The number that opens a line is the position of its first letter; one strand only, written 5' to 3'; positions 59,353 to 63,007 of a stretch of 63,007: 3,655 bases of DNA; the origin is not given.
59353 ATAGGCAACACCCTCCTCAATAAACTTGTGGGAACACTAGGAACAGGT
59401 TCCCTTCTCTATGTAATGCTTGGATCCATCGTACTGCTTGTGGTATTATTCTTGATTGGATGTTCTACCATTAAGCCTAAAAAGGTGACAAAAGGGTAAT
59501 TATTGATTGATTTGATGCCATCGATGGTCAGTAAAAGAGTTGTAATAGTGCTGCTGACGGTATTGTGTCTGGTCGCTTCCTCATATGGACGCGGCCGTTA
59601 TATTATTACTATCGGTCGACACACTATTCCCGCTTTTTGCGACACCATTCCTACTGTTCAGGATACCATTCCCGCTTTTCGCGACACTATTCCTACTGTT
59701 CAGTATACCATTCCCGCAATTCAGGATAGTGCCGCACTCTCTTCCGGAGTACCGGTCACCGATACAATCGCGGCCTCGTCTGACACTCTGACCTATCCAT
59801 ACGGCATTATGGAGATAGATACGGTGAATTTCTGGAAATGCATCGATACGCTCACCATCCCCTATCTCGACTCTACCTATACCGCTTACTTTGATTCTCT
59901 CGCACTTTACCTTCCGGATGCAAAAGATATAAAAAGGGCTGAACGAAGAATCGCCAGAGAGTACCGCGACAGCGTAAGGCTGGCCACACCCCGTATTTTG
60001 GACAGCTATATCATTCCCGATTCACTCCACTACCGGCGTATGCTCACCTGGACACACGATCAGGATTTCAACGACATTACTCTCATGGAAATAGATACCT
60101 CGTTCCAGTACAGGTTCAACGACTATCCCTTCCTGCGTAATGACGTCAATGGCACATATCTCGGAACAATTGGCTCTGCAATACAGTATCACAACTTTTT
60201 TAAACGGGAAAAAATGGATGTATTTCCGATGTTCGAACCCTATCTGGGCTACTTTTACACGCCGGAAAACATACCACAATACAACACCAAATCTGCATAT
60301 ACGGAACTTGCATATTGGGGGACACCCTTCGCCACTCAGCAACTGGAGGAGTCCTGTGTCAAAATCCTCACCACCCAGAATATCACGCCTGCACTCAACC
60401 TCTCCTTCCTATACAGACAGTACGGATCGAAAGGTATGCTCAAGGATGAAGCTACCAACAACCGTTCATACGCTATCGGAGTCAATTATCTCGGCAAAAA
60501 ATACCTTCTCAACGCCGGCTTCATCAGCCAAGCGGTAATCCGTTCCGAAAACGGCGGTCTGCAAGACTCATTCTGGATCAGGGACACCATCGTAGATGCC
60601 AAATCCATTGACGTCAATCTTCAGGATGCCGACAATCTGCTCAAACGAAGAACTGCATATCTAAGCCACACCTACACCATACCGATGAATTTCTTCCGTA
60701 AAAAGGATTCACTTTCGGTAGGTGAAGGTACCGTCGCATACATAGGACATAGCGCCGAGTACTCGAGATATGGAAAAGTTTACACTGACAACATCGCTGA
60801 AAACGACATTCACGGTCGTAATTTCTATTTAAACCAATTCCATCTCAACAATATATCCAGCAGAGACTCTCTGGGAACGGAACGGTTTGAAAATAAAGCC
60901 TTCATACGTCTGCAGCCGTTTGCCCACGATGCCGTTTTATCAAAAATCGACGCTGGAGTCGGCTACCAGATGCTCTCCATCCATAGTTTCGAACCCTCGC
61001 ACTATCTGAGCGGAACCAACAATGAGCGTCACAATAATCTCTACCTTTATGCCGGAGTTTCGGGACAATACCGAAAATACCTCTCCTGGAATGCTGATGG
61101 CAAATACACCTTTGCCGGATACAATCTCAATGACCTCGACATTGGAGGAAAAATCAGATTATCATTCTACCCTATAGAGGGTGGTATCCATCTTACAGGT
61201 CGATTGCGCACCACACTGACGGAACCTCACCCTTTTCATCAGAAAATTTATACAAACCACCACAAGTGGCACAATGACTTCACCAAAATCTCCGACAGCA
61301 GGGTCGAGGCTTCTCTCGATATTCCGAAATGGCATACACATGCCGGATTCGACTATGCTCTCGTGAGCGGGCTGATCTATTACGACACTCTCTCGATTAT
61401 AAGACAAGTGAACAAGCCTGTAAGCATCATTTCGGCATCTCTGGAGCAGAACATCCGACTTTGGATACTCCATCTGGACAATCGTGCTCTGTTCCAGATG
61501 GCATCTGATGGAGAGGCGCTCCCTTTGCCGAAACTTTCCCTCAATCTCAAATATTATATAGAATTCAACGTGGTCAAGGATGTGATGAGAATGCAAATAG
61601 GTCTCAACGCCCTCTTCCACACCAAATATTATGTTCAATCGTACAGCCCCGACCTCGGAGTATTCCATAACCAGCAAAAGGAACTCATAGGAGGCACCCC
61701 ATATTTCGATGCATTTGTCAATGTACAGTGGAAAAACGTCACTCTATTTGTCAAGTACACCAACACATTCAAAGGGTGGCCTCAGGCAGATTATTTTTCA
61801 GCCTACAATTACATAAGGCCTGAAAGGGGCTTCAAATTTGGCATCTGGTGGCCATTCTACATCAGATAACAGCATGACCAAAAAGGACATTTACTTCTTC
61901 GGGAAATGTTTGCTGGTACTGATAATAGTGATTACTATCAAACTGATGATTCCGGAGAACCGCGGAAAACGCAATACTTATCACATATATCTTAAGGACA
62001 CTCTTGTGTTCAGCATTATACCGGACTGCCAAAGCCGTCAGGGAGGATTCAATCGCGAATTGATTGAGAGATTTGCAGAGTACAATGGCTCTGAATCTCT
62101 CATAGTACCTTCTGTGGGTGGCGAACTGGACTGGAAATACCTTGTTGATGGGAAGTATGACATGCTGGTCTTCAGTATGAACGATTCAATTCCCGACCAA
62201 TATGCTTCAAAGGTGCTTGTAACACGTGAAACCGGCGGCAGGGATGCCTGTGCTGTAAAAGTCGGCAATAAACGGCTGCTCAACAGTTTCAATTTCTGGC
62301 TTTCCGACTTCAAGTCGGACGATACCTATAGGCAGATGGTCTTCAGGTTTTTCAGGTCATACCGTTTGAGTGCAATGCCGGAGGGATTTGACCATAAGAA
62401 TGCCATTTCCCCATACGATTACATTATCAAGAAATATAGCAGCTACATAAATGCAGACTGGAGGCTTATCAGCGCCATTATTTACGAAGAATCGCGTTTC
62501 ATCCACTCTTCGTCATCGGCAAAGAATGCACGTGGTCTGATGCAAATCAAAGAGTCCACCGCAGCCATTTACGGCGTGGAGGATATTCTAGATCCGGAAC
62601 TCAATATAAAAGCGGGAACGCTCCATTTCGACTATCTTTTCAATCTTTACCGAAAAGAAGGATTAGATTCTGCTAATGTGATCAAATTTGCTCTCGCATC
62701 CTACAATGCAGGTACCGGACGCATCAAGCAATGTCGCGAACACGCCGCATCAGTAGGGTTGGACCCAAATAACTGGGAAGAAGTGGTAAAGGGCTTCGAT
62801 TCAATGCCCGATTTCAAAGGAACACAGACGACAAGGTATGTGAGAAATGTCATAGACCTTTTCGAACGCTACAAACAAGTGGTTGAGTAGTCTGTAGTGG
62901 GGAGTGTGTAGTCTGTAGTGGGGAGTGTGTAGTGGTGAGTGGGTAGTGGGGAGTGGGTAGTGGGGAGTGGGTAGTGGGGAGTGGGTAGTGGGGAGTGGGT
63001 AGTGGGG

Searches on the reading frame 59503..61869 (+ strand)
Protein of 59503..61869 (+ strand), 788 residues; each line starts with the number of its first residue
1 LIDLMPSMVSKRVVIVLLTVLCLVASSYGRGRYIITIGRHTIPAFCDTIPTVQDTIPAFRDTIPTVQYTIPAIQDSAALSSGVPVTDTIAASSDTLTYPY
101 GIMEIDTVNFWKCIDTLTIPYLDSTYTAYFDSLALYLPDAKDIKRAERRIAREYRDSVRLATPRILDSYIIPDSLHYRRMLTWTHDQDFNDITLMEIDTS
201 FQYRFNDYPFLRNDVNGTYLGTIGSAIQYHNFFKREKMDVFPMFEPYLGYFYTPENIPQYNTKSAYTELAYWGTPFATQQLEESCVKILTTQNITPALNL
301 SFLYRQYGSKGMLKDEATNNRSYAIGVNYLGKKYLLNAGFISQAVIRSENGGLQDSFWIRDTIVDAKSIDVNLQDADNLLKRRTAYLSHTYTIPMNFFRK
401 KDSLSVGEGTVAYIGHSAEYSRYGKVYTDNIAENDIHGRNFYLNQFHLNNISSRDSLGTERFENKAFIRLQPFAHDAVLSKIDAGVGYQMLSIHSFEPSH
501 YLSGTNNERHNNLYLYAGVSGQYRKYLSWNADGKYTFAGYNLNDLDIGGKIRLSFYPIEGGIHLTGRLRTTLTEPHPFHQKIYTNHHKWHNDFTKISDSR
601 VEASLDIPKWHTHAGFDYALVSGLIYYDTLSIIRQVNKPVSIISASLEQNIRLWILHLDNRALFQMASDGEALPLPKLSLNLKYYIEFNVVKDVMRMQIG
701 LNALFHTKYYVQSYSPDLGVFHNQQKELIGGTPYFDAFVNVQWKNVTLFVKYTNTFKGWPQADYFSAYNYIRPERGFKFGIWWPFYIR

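Call 71: search_protein_families(library=pfam, proteins=[window:59503-61869:+], max_evalue=0.00001)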
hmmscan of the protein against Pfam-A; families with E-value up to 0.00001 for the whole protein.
window:59503-61869:+ (788 aa): 1 family
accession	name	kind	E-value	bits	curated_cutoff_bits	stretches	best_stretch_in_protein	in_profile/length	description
PF14121.12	Porin_10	-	2.4e-120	403.5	27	1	182-786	4-596/597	Putative porin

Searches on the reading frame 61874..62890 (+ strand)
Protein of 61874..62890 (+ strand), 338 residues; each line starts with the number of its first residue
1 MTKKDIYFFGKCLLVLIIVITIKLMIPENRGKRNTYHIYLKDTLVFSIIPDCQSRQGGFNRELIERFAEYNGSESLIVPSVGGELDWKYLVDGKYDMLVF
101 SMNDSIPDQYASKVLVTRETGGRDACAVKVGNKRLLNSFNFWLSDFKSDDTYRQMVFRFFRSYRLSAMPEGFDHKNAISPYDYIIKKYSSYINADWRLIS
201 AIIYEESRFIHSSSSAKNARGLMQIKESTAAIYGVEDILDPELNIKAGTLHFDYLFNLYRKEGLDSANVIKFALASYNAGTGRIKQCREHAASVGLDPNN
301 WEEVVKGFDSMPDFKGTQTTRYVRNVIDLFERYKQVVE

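Call 11: find_encoding_contigs(protein=window:61874-62890:+, flank=10000, max_places=10)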
Protein window:61874-62890:+ (338 aa): 24 contigs read that carry it; 6 places shown.
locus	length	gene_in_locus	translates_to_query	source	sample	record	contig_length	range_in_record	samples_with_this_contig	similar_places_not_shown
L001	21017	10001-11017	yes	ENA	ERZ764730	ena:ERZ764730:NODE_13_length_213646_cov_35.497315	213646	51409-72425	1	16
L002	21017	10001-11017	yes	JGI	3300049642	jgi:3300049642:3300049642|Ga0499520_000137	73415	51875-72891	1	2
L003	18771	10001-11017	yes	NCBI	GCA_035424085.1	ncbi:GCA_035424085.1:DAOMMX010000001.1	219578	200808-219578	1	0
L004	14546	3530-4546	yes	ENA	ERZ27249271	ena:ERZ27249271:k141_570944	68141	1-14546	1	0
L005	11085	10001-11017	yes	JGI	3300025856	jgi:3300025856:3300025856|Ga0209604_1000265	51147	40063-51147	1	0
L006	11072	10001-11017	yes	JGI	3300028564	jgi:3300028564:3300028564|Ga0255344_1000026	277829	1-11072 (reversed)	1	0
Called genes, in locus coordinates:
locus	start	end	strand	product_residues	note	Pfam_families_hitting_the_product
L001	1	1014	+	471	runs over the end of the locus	PF01636:APH, PF22740:PapZ_C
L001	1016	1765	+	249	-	PF00483:NTP_transferase, PF12804:NTP_transf_3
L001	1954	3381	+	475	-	PF04389:Peptidase_M28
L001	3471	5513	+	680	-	PF02749:QRPTase_N (faint), PF17767:NAPRTase_N, PF17956:NAPRTase_C, PF00857:Isochorismatase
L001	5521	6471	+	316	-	PF00480:ROK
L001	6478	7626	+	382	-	PF00083:Sugar_tr, PF07690:MFS_1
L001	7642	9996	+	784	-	PF14121:Porin_10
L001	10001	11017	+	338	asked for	PF01464:SLT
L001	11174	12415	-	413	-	PF12704:MacB_PCD (weak), PF02687:FtsX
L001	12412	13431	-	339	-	PF01263:Aldose_epim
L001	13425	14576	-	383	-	PF10509:GalKase_gal_bdg, PF00288:GHMP_kinases_N, PF08544:GHMP_kinases_C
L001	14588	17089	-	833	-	PF02837:Glyco_hydro_2_N (weak), PF22666:Glyco_hydro_2_N2 (weak), PF00703:Glyco_hydro_2, PF02836:Glyco_hydro_2_C, PF16355:DUF4982, PF18565:Glyco_hydro2_C5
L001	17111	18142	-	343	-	PF07745:Glyco_hydro_53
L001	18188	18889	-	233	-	PF01177:Asp_Glu_race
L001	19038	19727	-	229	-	PF00230:MIP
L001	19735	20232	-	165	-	PF00075:RNase_H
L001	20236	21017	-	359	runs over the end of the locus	PF04166:PdxA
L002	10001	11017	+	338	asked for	PF01464:SLT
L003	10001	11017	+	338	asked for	PF01464:SLT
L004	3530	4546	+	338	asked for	PF01464:SLT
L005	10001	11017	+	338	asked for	PF01464:SLT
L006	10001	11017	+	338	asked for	PF01464:SLT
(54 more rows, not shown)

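Call 39: find_homologous_proteins(query=window:61874-62890:+, max_evalue=1e-30)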
Query window:61874-62890:+ (338 aa): 103 proteins with E <= 1e-30 among 1163 candidates.
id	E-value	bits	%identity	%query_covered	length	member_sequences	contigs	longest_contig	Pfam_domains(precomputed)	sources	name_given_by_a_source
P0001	1.8e-215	732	95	100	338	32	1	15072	PF01464.26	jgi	-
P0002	1.2e-205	700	90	100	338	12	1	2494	PF01464.26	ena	-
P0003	9.7e-204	694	88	100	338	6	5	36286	PF01464.26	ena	-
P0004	7.7e-201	684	88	100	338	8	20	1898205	PF01464.26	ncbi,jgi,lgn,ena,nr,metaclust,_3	ncbi:MAG: transglycosylase SLT domain-containing protein [Bacteroidales bacterium]|jgi:soluble lytic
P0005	3.2e-196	669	86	100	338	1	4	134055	PF01464.26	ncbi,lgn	-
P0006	2.2e-178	610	83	96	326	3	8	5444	PF01464.26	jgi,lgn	-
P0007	3.8e-95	337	46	95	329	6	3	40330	PF01464.26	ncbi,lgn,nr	ncbi:MAG: transglycosylase SLT domain-containing protein [Bacteroidales bacterium]|nr:transglycosyla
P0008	1.7e-92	328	47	96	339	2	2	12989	PF00497.26,PF01464.26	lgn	-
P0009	2.8e-92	327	48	90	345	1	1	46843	PF00497.26,PF01464.26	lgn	-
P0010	9.4e-92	326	49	89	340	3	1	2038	PF00497.26,PF01464.26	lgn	-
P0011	1.4e-79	286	47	87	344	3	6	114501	PF00497.26,PF01464.26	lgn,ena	-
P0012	5.1e-78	280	43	97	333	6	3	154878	PF01464.26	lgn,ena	-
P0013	3.1e-76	275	44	96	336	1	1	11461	PF01464.26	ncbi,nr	ncbi:MAG: transglycosylase SLT domain-containing protein [Bacteroidales bacterium]|nr:transglycosyla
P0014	1.0e-75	273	45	88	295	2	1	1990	PF01464.26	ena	-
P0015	3.5e-75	271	47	84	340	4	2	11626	PF01464.26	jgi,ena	-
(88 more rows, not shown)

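Call 40: find_encoding_contigs(protein=P0004, flank=10000, max_places=6)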
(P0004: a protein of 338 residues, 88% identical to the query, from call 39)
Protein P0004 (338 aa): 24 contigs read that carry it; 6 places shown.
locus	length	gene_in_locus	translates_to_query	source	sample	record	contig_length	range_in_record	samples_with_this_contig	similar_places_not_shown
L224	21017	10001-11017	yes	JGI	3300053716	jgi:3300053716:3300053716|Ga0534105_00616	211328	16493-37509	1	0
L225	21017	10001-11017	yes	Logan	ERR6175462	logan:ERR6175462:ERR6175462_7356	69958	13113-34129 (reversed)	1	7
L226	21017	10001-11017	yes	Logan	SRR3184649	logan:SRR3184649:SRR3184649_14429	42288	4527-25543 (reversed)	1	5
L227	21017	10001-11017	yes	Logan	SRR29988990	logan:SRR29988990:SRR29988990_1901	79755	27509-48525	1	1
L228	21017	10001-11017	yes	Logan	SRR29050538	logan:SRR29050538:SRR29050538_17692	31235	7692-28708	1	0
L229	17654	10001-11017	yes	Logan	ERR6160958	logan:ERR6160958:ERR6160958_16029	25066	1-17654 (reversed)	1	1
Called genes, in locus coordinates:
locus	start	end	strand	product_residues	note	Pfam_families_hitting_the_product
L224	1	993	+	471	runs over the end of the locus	PF01636:APH, PF22740:PapZ_C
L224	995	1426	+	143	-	PF00483:NTP_transferase, PF12804:NTP_transf_3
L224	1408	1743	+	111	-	-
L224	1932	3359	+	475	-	PF04389:Peptidase_M28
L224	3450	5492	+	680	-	PF02749:QRPTase_N (faint), PF17767:NAPRTase_N, PF17956:NAPRTase_C, PF00857:Isochorismatase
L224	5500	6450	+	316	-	PF00480:ROK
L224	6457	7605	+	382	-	PF00083:Sugar_tr, PF07690:MFS_1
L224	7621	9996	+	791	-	PF14121:Porin_10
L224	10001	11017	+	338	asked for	PF01464:SLT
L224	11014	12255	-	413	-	PF02687:FtsX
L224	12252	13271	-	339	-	PF01263:Aldose_epim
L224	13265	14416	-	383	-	PF10509:GalKase_gal_bdg, PF00288:GHMP_kinases_N, PF08544:GHMP_kinases_C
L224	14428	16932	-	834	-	PF02837:Glyco_hydro_2_N (weak), PF22666:Glyco_hydro_2_N2, PF00703:Glyco_hydro_2, PF02836:Glyco_hydro_2_C, PF16355:DUF4982, PF18565:Glyco_hydro2_C5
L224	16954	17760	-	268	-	PF07745:Glyco_hydro_53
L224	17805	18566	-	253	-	PF01177:Asp_Glu_race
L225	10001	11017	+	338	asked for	PF01464:SLT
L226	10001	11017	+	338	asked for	PF01464:SLT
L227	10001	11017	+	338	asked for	PF01464:SLT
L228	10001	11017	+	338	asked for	PF01464:SLT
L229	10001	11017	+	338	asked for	PF01464:SLT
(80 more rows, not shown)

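Call 41: find_encoding_contigs(protein=P0005, flank=10000, max_places=4)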
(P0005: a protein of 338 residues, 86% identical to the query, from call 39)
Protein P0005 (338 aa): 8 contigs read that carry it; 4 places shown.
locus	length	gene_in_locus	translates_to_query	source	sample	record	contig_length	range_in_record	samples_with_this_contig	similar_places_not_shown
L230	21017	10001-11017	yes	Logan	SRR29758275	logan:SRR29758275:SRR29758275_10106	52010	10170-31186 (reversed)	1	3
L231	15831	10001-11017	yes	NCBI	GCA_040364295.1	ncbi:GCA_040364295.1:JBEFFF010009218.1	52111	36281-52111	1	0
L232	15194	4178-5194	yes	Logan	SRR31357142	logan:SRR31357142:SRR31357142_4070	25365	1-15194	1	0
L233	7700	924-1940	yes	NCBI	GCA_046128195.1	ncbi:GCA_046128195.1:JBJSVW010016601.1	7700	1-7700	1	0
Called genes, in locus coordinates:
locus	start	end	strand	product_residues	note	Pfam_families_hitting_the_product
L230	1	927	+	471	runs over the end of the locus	PF01636:APH, PF22740:PapZ_C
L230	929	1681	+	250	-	PF00483:NTP_transferase, PF12804:NTP_transf_3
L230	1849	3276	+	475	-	PF04389:Peptidase_M28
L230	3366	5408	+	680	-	PF17767:NAPRTase_N, PF17956:NAPRTase_C, PF00857:Isochorismatase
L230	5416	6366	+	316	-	PF00480:ROK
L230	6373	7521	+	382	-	PF00083:Sugar_tr, PF07690:MFS_1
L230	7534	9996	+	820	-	PF14121:Porin_10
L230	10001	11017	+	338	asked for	PF01464:SLT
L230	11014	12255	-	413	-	PF12704:MacB_PCD (weak), PF02687:FtsX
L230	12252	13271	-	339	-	PF01263:Aldose_epim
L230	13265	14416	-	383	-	PF10509:GalKase_gal_bdg, PF00288:GHMP_kinases_N, PF08544:GHMP_kinases_C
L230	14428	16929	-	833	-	PF02837:Glyco_hydro_2_N, PF13364:BetaGal_ABD2 (faint), PF22666:Glyco_hydro_2_N2, PF00703:Glyco_hydro_2, PF02836:Glyco_hydro_2_C, PF16355:DUF4982, PF18565:Glyco_hydro2_C5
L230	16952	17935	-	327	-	PF07745:Glyco_hydro_53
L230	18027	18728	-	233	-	PF01177:Asp_Glu_race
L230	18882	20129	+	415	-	PF00079:Serpin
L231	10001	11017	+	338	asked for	PF01464:SLT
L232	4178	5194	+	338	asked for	PF01464:SLT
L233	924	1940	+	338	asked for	PF01464:SLT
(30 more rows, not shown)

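Call 58: find_encoding_contigs(protein=P0003, flank=2000, max_places=5)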
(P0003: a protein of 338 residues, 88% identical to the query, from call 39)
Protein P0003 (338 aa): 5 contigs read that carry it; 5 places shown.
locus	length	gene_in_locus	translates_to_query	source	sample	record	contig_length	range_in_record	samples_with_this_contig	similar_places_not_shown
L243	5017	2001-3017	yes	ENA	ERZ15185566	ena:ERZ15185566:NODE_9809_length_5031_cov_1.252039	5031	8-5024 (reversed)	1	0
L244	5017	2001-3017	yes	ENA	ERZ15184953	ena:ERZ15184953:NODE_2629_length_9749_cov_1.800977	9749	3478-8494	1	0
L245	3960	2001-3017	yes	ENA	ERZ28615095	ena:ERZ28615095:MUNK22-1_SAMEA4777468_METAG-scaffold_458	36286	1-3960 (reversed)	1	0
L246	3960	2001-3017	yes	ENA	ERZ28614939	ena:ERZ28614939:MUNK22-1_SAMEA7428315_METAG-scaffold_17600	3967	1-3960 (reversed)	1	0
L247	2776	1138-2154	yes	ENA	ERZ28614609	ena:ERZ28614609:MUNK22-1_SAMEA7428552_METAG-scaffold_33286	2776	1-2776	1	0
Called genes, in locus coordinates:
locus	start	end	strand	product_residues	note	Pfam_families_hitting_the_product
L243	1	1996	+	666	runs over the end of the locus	?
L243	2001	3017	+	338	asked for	PF01464:SLT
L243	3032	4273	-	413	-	PF12704:MacB_PCD (weak), PF02687:FtsX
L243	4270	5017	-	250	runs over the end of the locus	?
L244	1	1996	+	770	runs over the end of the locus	PF14121:Porin_10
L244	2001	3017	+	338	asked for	PF01464:SLT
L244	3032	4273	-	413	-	PF12704:MacB_PCD (weak), PF02687:FtsX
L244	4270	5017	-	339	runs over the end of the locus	PF01263:Aldose_epim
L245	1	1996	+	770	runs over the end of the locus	PF14121:Porin_10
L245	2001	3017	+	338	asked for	PF01464:SLT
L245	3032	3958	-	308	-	?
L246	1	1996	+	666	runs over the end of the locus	?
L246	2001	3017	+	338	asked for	PF01464:SLT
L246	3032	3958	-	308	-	?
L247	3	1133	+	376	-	?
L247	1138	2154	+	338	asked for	PF01464:SLT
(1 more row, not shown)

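Call 59: find_encoding_contigs(protein=P0006, flank=2000, max_places=5)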
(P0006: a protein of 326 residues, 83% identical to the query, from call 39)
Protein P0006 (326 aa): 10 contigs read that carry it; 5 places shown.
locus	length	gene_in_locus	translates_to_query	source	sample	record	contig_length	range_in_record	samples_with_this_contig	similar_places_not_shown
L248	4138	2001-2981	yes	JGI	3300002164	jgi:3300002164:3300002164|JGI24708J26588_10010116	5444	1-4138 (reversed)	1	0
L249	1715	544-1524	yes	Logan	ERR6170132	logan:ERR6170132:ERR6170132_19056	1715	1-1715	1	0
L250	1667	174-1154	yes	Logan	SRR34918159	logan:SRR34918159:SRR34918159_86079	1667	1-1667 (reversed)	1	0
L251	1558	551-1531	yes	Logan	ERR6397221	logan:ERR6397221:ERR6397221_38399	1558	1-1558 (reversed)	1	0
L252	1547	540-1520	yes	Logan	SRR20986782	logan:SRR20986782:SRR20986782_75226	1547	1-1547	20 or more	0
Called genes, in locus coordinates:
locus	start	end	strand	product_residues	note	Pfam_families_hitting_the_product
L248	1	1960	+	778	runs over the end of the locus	PF14121:Porin_10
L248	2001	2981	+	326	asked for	PF01464:SLT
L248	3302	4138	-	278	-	?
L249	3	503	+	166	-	?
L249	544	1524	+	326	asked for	PF01464:SLT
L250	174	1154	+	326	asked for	PF01464:SLT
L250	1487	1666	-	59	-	?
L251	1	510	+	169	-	?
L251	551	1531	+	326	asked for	PF01464:SLT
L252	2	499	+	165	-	?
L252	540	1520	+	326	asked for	PF01464:SLT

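Call 71: search_protein_families(library=pfam, proteins=[window:61874-62890:+, L001:11174-12415:-], max_evalue=0.00001)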
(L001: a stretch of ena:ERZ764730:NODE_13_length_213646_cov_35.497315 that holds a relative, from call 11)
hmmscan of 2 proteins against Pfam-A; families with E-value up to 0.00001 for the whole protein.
window:61874-62890:+ (338 aa): 1 family
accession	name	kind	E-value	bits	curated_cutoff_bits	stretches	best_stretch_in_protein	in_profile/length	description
PF01464.25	SLT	-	8.2e-19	67.7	21.3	1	185-289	3-106/117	Transglycosylase SLT domain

L001:11174-12415:- (413 aa): 2 families
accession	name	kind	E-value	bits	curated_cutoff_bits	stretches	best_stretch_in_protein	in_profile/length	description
PF02687.27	FtsX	-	2.3e-12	47.5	25.5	1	281-406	2-120/120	FtsX-like permease C-terminal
PF12704.14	MacB_PCD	-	1.8e-06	28.8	27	1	32-243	7-206/207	MacB-like periplasmic core domain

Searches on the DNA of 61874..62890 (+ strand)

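Call 72: search_rna_families(source=L001, start=10900, end=11300, threshold=evalue, max_evalue=1)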
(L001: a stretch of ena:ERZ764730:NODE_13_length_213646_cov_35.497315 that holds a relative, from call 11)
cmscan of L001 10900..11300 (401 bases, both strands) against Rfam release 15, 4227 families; matches with E-value up to 1: 0.
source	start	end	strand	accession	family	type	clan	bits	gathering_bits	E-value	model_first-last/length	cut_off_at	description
